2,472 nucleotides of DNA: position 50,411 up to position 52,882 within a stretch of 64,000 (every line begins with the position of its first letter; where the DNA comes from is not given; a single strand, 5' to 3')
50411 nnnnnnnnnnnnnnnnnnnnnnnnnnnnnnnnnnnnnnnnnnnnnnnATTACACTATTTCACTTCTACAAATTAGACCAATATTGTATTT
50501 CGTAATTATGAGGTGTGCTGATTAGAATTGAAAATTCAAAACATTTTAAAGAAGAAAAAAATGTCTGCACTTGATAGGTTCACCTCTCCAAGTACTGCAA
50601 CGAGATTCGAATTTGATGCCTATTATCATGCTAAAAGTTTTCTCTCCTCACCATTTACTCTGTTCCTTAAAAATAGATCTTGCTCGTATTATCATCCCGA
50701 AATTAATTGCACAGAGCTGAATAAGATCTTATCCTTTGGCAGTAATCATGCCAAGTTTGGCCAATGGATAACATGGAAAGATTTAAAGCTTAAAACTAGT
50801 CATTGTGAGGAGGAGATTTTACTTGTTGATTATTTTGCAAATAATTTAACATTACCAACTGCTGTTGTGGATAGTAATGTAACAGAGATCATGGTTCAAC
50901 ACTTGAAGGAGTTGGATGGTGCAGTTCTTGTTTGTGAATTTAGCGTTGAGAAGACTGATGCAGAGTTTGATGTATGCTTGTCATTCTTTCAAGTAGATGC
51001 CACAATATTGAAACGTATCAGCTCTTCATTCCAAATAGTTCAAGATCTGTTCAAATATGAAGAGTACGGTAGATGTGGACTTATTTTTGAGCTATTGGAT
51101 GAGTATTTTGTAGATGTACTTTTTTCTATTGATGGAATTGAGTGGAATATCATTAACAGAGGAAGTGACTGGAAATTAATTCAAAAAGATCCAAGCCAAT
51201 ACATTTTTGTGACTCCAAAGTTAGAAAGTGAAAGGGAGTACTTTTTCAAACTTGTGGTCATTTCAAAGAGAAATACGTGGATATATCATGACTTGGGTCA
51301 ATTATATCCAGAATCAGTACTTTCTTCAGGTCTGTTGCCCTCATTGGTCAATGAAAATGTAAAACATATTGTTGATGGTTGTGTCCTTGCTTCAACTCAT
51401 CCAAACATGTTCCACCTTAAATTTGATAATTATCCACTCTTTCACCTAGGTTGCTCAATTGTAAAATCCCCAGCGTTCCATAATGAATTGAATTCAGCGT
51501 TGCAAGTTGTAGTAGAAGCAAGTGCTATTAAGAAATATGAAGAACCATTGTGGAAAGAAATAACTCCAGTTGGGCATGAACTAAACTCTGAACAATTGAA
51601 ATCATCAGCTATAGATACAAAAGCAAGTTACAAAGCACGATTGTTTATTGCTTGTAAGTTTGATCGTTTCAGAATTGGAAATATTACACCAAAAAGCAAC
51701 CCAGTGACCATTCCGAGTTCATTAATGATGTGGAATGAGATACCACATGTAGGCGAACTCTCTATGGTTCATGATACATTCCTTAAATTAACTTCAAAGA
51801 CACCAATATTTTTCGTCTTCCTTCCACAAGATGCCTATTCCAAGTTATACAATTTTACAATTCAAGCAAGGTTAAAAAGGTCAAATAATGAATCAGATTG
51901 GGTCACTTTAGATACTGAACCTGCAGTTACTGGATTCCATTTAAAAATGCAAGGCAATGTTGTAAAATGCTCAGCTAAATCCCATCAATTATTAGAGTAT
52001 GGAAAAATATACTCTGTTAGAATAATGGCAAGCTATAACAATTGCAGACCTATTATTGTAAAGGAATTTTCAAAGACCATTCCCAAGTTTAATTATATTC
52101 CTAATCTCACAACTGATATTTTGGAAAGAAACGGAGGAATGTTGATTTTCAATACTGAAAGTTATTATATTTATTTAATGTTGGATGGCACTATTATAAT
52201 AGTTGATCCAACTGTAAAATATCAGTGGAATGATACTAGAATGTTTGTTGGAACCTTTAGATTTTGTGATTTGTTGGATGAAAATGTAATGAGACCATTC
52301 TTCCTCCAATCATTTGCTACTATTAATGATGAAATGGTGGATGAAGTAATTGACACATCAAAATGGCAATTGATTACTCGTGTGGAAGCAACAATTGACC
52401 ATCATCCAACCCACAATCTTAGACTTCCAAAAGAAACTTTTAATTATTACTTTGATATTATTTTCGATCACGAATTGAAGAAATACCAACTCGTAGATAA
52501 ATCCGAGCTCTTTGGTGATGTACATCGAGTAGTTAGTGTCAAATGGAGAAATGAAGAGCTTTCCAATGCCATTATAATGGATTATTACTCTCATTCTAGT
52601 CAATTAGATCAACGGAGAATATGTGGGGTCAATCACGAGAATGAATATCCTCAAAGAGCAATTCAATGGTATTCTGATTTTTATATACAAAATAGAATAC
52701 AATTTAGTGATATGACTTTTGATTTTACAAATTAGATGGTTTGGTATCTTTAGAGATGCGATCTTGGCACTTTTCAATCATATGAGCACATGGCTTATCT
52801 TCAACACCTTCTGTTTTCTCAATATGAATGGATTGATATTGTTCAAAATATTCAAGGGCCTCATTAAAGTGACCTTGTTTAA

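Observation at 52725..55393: Two-TM receptor-like protein: extracellular sensor domain, degenerate class-III cyclase domain, TPR-like tail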

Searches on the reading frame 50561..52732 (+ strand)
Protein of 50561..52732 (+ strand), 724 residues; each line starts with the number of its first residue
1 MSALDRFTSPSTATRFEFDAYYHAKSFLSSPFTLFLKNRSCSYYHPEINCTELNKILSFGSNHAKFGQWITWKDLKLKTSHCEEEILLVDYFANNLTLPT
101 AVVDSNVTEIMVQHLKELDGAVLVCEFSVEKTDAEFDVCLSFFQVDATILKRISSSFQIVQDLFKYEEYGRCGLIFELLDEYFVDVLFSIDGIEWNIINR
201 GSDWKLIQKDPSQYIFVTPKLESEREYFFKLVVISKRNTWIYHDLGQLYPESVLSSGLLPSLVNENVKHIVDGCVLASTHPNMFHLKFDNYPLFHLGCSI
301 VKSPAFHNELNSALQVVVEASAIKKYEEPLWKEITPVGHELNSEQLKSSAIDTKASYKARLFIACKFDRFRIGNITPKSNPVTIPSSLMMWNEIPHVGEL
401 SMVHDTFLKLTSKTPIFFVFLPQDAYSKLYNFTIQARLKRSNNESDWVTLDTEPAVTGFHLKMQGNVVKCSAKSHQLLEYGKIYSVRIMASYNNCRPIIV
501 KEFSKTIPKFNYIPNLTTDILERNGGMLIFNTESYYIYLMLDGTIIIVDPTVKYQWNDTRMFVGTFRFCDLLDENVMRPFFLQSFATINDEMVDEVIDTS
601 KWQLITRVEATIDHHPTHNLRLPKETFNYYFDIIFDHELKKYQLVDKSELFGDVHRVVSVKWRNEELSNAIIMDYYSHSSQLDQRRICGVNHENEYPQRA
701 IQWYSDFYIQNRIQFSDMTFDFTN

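Call 74: search_protein_families(library=pfam, proteins=[window:50561-52732:+], max_evalue=0.001)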
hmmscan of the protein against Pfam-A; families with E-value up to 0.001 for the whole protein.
window:50561-52732:+ (724 aa): 0 families
